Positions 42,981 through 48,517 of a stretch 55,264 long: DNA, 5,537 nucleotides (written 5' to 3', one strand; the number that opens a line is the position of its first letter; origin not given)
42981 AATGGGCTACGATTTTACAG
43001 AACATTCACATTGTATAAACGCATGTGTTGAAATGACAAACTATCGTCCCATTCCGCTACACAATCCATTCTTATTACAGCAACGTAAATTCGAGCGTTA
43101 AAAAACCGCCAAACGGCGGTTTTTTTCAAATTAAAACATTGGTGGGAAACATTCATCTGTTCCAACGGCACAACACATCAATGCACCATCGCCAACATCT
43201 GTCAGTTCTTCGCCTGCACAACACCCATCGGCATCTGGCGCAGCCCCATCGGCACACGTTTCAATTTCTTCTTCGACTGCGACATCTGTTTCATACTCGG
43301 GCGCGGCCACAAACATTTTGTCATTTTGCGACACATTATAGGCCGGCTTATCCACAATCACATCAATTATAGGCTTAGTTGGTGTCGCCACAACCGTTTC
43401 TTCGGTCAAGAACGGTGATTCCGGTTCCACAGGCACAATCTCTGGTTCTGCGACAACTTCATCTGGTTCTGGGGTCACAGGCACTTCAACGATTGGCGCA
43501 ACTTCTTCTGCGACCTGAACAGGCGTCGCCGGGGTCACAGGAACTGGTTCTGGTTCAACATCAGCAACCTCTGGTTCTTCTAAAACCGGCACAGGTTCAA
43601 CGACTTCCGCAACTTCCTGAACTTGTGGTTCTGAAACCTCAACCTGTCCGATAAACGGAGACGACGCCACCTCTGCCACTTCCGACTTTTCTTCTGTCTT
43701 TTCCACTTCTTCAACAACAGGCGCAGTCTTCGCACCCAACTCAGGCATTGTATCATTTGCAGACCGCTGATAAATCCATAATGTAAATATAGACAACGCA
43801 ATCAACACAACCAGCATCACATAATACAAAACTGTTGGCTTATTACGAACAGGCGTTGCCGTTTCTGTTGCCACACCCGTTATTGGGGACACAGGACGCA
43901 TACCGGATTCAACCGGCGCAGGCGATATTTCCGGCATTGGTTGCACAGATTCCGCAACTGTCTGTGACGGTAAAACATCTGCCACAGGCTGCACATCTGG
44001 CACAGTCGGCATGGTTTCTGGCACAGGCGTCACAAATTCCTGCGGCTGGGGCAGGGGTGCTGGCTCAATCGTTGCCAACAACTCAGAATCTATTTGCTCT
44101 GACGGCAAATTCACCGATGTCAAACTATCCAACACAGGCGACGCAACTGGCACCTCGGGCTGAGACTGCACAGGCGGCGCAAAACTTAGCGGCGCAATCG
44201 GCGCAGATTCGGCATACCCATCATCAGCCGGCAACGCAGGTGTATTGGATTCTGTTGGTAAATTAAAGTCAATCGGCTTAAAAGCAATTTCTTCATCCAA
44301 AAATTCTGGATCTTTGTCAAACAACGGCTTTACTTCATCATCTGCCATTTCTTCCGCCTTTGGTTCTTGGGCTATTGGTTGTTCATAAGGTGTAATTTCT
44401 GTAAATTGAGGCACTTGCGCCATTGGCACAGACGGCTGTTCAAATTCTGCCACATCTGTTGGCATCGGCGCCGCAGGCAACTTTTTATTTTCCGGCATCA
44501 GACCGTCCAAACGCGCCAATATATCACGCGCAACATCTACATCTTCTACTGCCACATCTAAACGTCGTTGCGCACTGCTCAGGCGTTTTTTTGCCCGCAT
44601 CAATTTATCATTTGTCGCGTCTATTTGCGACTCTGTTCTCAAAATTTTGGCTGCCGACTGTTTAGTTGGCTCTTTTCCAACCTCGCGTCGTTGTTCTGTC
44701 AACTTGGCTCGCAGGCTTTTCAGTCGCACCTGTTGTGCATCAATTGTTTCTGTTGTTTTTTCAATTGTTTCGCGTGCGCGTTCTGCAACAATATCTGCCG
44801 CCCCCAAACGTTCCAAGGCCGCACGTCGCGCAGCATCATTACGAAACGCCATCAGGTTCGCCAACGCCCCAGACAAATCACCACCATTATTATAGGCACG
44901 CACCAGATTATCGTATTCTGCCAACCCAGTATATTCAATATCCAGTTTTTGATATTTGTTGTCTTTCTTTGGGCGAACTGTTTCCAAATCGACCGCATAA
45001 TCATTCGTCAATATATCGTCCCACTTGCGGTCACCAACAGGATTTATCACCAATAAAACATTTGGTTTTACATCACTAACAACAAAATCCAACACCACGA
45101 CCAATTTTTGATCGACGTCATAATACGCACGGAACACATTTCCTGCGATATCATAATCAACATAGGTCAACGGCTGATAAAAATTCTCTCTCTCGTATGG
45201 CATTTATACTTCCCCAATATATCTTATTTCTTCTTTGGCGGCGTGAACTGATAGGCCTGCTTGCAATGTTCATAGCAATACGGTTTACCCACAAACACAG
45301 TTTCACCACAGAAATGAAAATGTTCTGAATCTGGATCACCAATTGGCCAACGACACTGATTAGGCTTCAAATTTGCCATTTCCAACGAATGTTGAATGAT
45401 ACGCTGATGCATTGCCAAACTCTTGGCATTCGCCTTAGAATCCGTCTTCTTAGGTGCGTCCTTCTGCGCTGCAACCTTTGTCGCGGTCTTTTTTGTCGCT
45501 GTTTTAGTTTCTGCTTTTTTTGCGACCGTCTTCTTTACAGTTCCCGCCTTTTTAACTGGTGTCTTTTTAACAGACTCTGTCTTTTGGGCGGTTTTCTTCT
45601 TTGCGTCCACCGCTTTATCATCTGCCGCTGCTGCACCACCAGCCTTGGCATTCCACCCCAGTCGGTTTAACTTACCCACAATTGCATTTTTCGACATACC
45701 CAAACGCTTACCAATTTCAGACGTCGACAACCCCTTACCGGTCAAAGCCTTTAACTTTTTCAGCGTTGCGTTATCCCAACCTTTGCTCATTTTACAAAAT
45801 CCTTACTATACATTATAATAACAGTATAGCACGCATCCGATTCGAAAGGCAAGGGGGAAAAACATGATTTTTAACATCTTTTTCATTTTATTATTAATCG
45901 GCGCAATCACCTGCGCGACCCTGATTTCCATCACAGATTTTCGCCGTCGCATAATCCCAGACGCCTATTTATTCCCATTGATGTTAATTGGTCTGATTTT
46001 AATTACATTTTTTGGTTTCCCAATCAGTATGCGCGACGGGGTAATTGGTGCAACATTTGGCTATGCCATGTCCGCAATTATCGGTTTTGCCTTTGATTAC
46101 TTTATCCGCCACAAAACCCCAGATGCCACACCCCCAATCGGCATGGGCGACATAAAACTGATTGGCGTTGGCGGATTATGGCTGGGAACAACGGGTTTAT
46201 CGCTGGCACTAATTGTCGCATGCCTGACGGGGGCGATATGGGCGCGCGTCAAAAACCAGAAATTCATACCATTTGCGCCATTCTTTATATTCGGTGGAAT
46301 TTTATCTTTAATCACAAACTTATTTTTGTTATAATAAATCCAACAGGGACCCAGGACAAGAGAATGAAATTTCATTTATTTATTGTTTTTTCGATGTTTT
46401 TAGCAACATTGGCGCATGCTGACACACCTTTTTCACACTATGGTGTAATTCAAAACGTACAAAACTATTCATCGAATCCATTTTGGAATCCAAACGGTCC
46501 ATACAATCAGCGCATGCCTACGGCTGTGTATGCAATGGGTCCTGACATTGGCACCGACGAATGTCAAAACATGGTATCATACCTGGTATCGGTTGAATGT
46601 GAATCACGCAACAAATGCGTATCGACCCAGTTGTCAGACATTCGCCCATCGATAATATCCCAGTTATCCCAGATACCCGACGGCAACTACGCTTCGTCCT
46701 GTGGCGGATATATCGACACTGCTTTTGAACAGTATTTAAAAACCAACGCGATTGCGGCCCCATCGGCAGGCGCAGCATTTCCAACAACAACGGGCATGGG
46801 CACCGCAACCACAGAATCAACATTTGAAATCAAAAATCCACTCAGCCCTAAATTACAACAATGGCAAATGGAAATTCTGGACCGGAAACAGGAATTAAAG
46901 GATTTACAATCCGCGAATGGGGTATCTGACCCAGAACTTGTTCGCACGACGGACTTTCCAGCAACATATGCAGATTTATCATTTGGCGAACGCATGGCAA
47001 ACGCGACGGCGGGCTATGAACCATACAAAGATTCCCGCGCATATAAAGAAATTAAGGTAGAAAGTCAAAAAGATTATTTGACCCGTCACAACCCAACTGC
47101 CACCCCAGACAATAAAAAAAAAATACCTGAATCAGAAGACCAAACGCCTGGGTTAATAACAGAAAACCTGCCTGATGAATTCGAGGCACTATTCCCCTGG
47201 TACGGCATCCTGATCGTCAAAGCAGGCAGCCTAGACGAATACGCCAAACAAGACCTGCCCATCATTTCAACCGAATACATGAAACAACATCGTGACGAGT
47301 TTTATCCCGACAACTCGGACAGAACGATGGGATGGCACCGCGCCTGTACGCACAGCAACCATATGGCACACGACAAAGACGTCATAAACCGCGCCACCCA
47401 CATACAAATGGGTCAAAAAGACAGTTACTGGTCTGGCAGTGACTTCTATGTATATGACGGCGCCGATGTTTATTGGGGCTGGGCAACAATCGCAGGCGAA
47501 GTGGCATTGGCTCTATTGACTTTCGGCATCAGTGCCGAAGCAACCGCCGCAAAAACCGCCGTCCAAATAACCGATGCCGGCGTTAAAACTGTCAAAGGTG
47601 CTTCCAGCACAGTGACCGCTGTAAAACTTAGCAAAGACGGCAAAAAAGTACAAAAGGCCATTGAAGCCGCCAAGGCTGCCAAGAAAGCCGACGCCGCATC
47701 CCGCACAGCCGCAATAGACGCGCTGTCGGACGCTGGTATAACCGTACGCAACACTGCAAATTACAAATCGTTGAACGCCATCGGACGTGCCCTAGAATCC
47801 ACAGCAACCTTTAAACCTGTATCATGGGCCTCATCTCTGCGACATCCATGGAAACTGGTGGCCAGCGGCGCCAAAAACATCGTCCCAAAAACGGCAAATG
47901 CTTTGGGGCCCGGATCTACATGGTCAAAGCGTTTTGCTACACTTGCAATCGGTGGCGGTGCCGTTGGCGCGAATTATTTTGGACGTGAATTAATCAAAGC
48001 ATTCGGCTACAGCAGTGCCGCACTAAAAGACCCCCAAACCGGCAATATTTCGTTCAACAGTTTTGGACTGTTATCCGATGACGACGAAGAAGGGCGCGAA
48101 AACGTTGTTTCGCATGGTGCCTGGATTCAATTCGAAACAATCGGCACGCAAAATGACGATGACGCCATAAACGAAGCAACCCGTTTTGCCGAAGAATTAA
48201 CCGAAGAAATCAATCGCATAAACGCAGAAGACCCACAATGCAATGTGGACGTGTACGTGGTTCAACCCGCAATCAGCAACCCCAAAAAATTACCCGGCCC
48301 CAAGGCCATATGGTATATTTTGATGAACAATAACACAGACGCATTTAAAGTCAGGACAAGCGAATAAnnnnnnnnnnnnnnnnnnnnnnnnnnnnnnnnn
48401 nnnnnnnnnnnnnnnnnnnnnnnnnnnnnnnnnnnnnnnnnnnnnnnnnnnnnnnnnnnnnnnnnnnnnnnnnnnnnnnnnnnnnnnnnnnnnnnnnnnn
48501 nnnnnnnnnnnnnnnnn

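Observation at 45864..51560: Five-gene operon: orphan prepilin peptidase, two coupled large secreted paralogs, a secreted GH108 muramidase and a small Cys-rich protein (candidate undescribed export or envelope system)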

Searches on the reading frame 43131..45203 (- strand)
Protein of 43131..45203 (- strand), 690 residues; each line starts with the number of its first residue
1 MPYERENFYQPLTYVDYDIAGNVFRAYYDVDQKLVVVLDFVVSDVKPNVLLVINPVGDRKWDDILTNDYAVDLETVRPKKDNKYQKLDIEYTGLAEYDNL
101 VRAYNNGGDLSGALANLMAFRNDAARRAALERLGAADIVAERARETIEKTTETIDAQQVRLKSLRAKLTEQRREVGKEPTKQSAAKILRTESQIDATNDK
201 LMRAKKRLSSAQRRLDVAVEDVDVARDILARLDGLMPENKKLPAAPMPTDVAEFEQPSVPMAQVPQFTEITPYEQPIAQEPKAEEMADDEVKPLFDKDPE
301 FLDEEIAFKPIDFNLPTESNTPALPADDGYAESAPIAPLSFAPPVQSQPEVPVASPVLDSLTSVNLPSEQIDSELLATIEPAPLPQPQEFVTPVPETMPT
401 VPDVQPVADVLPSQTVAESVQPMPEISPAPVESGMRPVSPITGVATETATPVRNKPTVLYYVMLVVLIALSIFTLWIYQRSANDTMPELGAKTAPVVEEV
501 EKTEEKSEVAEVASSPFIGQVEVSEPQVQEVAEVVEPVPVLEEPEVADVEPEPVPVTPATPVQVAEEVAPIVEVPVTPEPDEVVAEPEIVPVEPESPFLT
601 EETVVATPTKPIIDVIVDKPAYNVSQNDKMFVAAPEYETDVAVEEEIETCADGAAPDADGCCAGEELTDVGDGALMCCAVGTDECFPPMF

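Call 3: search_protein_families(library=pfam, proteins=[window:43131-45203:-], max_evalue=0.1)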
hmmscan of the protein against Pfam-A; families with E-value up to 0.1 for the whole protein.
window:43131-45203:- (690 aa): 2 families
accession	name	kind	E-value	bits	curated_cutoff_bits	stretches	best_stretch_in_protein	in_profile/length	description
PF15013.11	CCSMST1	-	0.005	17.4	26.1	1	455-505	25-72/74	CCSMST1 family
PF14362.11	DUF4407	-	0.052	13.3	31.3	1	137-224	126-216/297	Domain of unknown function (DUF4407)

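Call 56: search_protein_families(library=padloc, proteins=[window:43131-45203:-], max_evalue=0.01)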
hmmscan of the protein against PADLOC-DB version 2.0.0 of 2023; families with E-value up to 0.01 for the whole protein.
window:43131-45203:- (690 aa): 3 families
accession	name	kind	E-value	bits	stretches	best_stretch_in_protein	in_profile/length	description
PDLC00553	JetC2|JetC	-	2.7e-05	20.3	1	109-230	858-976/1361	DUF3584 domain; MukB-like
PDLC00513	JetC1|JetC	-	0.00068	15.7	1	106-230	656-780/1140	DUF3584 domain; MukB-like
PDLC03868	LmuB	-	0.0029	13.9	1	125-229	553-658/1035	-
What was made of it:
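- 43131..45203 (-): X690: a 690-aa bitopic protein with a coiled-coil N-part, Pro-rich regions, one TM segment and a Cys-rich C-end. It lies 20 nt downstream of gcrA and belongs to the conserved block. It has no Pfam family; the only hits are coiled-coil matches (calls 3, 56).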

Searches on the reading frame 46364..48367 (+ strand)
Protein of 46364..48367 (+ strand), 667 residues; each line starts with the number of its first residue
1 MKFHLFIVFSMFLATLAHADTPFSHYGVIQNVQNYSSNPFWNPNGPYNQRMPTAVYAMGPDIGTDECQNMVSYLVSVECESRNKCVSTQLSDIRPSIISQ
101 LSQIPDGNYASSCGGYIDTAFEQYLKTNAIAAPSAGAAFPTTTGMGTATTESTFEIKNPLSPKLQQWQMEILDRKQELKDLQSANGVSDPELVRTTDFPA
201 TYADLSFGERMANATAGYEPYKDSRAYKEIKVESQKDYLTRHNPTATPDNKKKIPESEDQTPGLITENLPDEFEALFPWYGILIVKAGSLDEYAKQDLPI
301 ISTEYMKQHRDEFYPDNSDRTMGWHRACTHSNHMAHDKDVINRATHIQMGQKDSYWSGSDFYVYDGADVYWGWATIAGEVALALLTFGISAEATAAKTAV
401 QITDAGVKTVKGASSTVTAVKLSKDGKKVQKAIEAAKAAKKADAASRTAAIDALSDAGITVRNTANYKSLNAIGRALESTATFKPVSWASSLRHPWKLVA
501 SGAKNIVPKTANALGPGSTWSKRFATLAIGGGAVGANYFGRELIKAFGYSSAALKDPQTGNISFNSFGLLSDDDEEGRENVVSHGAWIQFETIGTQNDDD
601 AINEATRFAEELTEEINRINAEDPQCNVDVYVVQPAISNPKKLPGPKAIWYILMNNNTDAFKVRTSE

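Call 3: search_protein_families(library=pfam, proteins=[window:46364-48367:+], max_evalue=0.1)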
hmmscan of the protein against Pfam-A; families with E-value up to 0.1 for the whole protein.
window:46364-48367:+ (667 aa): 0 families

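Call 8: search_protein_families(library=ncbifam, proteins=[window:46364-48367:+], max_evalue=0.1)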
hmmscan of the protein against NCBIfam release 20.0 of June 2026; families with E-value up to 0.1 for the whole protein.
window:46364-48367:+ (667 aa): 0 families

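Call 9: search_protein_families(library=phrogs, proteins=[window:46364-48367:+], max_evalue=0.1)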
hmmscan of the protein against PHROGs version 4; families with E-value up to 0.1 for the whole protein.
window:46364-48367:+ (667 aa): 0 families

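Call 11: find_encoding_contigs(protein=window:46364-48367:+, flank=10000, max_places=10)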
Protein window:46364-48367:+ (667 aa): 1 contig read that carries it; 1 place shown.
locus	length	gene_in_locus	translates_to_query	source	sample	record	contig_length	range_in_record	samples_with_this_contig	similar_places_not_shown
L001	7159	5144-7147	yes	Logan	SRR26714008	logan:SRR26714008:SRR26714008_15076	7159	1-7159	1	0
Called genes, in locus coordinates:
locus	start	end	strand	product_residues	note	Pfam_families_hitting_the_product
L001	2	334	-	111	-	?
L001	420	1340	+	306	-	PF08843:AbiEii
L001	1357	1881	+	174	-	PF00149:Metallophos (weak)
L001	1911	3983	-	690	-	-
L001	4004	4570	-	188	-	PF07750:GcrA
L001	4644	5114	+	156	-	PF01478:Peptidase_A24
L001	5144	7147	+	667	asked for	-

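Call 56: search_protein_families(library=padloc, proteins=[window:46364-48367:+], max_evalue=0.01)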
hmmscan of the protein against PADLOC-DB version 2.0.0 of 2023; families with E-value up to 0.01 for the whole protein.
window:46364-48367:+ (667 aa): 0 families
